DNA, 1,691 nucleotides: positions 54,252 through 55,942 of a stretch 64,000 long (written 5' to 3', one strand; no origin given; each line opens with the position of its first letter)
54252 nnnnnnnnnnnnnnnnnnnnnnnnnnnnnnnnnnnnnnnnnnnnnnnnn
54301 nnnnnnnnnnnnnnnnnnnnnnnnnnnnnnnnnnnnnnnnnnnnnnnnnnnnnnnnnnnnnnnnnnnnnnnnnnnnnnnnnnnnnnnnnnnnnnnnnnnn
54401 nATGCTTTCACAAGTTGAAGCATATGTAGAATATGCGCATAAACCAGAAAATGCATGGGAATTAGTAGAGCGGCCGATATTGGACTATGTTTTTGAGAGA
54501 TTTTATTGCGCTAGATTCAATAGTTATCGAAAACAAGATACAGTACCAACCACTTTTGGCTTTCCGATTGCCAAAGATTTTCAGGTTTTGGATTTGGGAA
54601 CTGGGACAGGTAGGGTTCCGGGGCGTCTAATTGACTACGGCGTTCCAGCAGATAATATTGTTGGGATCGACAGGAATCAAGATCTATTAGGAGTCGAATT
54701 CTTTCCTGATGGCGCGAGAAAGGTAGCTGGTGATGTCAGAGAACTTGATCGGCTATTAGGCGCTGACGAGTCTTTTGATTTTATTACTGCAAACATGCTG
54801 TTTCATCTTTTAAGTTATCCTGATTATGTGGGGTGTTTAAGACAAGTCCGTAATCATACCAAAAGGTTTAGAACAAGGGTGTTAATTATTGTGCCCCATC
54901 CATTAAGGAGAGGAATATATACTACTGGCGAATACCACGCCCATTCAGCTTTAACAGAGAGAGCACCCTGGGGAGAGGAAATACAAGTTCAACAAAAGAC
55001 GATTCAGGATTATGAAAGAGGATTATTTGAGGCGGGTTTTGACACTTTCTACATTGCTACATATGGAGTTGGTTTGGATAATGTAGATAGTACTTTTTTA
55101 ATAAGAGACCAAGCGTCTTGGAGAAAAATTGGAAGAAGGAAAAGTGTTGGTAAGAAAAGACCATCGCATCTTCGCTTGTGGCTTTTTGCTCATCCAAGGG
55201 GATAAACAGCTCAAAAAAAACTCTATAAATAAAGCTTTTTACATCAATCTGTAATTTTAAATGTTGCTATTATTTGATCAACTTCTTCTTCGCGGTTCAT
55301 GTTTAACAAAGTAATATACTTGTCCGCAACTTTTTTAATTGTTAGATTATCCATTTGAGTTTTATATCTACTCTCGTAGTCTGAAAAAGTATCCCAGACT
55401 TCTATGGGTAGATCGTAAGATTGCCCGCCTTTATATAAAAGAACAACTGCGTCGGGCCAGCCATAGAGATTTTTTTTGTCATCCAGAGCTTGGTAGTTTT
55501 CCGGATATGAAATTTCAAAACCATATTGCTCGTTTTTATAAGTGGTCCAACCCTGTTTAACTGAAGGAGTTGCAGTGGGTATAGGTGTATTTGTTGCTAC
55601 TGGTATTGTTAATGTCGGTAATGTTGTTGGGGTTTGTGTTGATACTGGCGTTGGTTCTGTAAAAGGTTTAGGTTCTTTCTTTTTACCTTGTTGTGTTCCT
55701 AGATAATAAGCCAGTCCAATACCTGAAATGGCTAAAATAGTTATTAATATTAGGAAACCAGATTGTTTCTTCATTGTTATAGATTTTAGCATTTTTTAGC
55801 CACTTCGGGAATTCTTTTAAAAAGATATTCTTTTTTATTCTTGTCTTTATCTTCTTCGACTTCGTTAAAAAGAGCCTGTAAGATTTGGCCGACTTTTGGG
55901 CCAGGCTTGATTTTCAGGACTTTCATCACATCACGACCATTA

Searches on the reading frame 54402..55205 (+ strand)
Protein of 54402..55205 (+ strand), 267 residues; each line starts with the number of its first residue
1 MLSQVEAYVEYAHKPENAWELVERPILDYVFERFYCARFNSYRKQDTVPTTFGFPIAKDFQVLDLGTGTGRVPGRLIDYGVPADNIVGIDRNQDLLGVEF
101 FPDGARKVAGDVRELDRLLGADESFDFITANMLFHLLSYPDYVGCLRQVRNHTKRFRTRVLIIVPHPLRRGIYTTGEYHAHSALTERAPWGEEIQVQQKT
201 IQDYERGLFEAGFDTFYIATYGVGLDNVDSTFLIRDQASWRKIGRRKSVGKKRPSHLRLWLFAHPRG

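Call 7: search_protein_families(library=pfam, proteins=[window:54402-55205:+], max_evalue=1)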
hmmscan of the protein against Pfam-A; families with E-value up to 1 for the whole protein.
window:54402-55205:+ (267 aa): 6 families
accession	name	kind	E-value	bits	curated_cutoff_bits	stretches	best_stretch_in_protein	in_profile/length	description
PF13649.12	Methyltransf_25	-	5.6e-09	37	27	1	62-154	1-94/97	Methyltransferase domain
PF13847.12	Methyltransf_31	-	2.5e-07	30.9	27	1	58-154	3-102/145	Methyltransferase domain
PF08241.18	Methyltransf_11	-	4.5e-06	27.6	21.2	1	63-154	1-88/95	Methyltransferase domain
PF08242.18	Methyltransf_12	-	1.1e-05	26.5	30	1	63-154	1-93/98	Methyltransferase domain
PF13489.12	Methyltransf_23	-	1.8e-05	25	27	1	55-165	19-119/164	Methyltransferase domain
PF01728.25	FtsJ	-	0.27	11.6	24.1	1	56-133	19-100/181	FtsJ-like methyltransferase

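Call 21: search_protein_families(library=phrogs, proteins=[window:54402-55205:+], max_evalue=1)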
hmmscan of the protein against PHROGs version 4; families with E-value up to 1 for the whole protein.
window:54402-55205:+ (267 aa): 3 families
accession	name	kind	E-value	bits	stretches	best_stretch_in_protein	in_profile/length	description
phrog_4752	-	other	0.0018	18.6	1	59-154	52-151/241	tRNA methyltransferase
phrog_11826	-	other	0.18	12.5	1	56-93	35-69/192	methyltransferase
phrog_38476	-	unknown function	0.41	11.7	1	183-217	41-74/114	-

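Call 22: search_protein_families(library=ncbifam, proteins=[window:54402-55205:+], max_evalue=1)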
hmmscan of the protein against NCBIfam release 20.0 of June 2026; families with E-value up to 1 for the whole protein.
window:54402-55205:+ (267 aa): 10 families
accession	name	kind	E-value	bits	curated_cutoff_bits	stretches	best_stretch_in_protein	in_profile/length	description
NF043040.1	corrin_prot_MT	hypoth_equivalog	1.4e-05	24.6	180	1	58-152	41-138/216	corrinoid protein-associated methyltransferase CpaM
NF045881.1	PLipidMtase_Agro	equivalog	0.00011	21.8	250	1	60-140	54-135/197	phospholipid N-methyltransferase PmtA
NF004851.0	PRK06202.1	equivalog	0.0004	19.9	243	1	59-155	61-160/237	hypothetical protein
NF045667.1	MTase_DVU1556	equivalog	0.023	14.2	155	1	57-138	21-98/213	DVU_1556 family methyltransferase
NF001244.0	PRK00216.1-5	equivalog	0.032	13.5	216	1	59-98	50-88/236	bifunctional demethylmenaquinone methyltransferase/2-methoxy-6-polyprenyl-1,4-benzoquinol methylase UbiE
NF041658.1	ornithlipidmtase_OlsG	equivalog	0.039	13.7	350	1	61-120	43-106/191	ornithine lipid N-methyltransferase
TIGR01934.1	MenG_MenH_UbiE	subfamily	0.062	12.6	158.35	1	58-129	39-111/223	ubiquinone/menaquinone biosynthesis methyltransferase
NF002463.0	PRK01683.1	equivalog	0.074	12.6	297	1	55-97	28-69/258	trans-aconitate 2-methyltransferase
TIGR02072.1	BioC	equivalog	0.16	11.7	184.95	1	60-137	36-110/244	malonyl-ACP O-methyltransferase BioC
NF001243.0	PRK00216.1-4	equivalog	0.24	10.7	235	1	60-154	49-144/237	demethylmenaquinone methyltransferase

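Call 23: search_protein_families(library=padloc, proteins=[window:54402-55205:+], max_evalue=1)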
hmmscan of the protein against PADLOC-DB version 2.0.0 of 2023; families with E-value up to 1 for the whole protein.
window:54402-55205:+ (267 aa): 1 family
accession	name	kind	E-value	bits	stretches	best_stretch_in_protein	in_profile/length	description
PDLC04134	mad2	-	1.7e-08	31.7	1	62-166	295-398/492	mads_2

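Call 29: find_homologous_proteins(query=window:54402-55205:+, max_evalue=0.00001)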
Query window:54402-55205:+ (267 aa): 6 proteins with E <= 0.00001 among 833 candidates.
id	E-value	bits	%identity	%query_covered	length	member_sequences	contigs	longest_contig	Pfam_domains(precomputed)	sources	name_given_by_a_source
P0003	6.8e-182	621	100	100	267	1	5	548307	PF13847.13,PF13489.13,PF13649.13,PF08241.19,PF08242.19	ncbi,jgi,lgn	-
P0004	2.3e-116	406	67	100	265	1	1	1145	PF13847.13,PF13489.13,PF13649.13,PF08241.19,PF08242.19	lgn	-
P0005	6.7e-52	195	41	97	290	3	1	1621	PF13847.13,PF13489.13,PF13649.13,PF08241.19,PF08242.19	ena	-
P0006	3.1e-51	192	46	81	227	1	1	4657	PF13847.13,PF13489.13,PF13649.13,PF01209.25,PF08241.19,PF08242.19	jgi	jgi:SAM-dependent methyltransferase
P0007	4.8e-49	185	42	84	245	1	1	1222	PF13847.13,PF13489.13,PF13649.13,PF08241.19,PF08242.19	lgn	-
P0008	3.0e-47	179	40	97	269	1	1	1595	PF13847.13,PF13489.13,PF13649.13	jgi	-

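Call 31: find_encoding_contigs(protein=P0004, flank=3000, max_places=3)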
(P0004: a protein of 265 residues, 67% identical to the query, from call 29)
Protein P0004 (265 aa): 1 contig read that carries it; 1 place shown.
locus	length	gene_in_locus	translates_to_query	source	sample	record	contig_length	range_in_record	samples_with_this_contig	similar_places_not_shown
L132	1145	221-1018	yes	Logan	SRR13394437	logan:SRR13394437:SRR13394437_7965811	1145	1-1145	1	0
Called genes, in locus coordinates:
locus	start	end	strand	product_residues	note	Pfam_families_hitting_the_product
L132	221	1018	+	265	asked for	PF13489:Methyltransf_23 (weak), PF13847:Methyltransf_31 (weak), PF08241:Methyltransf_11 (weak), PF08242:Methyltransf_12 (weak), PF13649:Methyltransf_25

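Call 32: find_encoding_contigs(protein=P0006, flank=4000, max_places=3)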
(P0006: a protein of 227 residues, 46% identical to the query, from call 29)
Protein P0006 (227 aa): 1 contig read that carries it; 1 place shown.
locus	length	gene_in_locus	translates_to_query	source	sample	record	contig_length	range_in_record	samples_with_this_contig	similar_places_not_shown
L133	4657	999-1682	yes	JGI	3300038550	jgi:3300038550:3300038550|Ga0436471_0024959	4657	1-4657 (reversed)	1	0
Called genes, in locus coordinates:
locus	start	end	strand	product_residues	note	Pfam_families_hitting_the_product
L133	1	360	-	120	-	?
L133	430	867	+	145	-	-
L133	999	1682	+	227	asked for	PF01209:Ubie_methyltran (weak), PF13489:Methyltransf_23, PF13847:Methyltransf_31, PF08241:Methyltransf_11, PF08242:Methyltransf_12, PF13649:Methyltransf_25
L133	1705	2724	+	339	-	PF01926:MMR_HSR1, PF02421:FeoB_N, PF06071:YchF-GTPase_C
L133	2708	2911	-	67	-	-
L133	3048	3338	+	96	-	PF01250:Ribosomal_S6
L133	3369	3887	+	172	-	PF00436:SSB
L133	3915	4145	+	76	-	PF01084:Ribosomal_S18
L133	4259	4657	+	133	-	?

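Call 33: find_encoding_contigs(protein=P0005, flank=3000, max_places=3)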
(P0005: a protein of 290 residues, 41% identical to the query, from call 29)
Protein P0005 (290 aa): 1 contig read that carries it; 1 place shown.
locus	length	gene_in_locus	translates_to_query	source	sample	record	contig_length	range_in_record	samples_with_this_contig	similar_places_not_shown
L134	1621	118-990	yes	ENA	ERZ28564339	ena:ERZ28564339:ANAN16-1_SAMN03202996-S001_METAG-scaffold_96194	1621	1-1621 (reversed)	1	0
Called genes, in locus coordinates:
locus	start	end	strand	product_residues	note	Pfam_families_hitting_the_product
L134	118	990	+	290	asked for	PF13489:Methyltransf_23 (weak), PF13847:Methyltransf_31, PF08241:Methyltransf_11, PF08242:Methyltransf_12, PF13649:Methyltransf_25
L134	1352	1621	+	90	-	?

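Call 34: find_encoding_contigs(protein=P0008, flank=3000, max_places=3)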
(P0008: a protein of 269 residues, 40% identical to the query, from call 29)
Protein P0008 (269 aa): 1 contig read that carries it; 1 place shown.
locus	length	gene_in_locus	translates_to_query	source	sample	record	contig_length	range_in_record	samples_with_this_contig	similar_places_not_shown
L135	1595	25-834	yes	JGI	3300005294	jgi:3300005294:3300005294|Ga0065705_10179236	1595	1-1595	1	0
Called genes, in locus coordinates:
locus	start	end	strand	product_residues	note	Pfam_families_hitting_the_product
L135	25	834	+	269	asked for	PF13489:Methyltransf_23, PF13649:Methyltransf_25 (weak), PF13847:Methyltransf_31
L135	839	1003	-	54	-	-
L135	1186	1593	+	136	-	?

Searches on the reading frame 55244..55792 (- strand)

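Call 21: search_protein_families(library=phrogs, proteins=[window:55244-55792:-], max_evalue=1)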
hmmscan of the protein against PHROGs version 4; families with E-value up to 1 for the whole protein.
window:55244-55792:- (182 aa): 2 families
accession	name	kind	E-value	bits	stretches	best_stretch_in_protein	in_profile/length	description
phrog_16709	-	unknown function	0.07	14.1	1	18-34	7-23/27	-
phrog_15511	-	unknown function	0.15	12.1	1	24-81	193-253/511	-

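Call 22: search_protein_families(library=ncbifam, proteins=[window:55244-55792:-], max_evalue=1)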
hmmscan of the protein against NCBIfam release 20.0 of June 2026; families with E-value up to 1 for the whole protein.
window:55244-55792:- (182 aa): 0 families

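Call 23: search_protein_families(library=padloc, proteins=[window:55244-55792:-], max_evalue=1)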
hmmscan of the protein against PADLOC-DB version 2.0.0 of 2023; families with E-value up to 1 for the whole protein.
window:55244-55792:- (182 aa): 0 families
